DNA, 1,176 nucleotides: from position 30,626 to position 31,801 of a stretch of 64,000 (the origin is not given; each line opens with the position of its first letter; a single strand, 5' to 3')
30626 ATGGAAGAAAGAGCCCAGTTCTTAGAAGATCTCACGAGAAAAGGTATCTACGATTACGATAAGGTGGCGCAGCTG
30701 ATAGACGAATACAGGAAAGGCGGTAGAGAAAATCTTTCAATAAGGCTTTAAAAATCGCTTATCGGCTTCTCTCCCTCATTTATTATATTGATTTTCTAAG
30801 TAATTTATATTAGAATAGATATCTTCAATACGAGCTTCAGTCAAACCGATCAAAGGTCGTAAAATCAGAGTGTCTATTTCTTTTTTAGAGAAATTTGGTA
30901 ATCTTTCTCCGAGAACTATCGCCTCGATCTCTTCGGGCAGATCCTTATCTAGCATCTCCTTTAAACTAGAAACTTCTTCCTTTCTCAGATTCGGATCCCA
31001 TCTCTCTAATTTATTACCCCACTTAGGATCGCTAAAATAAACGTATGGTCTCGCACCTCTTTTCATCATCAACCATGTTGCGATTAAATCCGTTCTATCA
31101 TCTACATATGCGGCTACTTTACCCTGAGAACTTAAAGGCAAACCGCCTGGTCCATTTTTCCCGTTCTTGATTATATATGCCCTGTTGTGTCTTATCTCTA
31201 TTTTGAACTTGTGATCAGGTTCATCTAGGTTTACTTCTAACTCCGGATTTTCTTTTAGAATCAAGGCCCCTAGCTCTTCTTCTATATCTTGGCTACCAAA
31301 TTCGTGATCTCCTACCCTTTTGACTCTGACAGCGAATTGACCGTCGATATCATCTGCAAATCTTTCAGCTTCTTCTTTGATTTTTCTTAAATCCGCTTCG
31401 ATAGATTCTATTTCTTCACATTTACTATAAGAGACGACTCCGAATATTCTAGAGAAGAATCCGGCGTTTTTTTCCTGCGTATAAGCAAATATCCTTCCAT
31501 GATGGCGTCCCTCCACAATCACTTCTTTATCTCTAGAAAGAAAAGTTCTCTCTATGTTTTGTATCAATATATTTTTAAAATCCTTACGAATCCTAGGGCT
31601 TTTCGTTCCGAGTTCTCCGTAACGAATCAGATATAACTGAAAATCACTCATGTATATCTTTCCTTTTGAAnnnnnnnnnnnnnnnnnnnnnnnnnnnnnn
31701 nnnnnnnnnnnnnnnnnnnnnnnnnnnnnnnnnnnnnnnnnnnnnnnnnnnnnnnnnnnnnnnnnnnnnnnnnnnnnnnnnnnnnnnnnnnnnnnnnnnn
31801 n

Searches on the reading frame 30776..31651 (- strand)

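Call 3: search_protein_families(library=pfam, proteins=[window:30776-31651:-], max_evalue=0.01)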
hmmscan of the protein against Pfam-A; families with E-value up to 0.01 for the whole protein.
window:30776-31651:- (291 aa): 3 families
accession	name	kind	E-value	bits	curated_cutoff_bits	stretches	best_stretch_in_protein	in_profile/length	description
PF02926.22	THUMP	-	1.5e-13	51.4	20.6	1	86-160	2-81/84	THUMP domain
PF22025.1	ThiI_fer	-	8.1e-12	45.9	25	1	7-76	2-72/72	ThiI ferredoxin-like domain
PF02568.20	ThiI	-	0.0094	16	20.5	0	256-283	133-160/197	Thiamine biosynthesis protein (ThiI)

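Call 4: search_protein_families(library=ncbifam, proteins=[window:30776-31651:-], max_evalue=0.01)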
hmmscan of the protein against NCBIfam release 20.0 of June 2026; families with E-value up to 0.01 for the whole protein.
window:30776-31651:- (291 aa): 4 families
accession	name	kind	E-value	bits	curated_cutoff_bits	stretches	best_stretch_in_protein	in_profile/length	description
TIGR00342.1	TIGR00342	equivalog_domain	5.2e-37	127.8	264.5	1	8-201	2-198/373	tRNA uracil 4-sulfurtransferase ThiI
NF040721.1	Trm14_Arch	equivalog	6e-09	35.5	280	1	65-158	54-149/370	tRNA (guanine(6)-N2)-methyltransferase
TIGR01177.1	TIGR01177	hypoth_equivalog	7.9e-08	32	316.55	1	63-162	45-140/330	TIGR01177 family methyltransferase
NF040850.1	Trm14_Thcoccales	equivalog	3.1e-05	23.1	480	1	63-155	72-173/365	tRNA (guanine(6)-N2)-methyltransferase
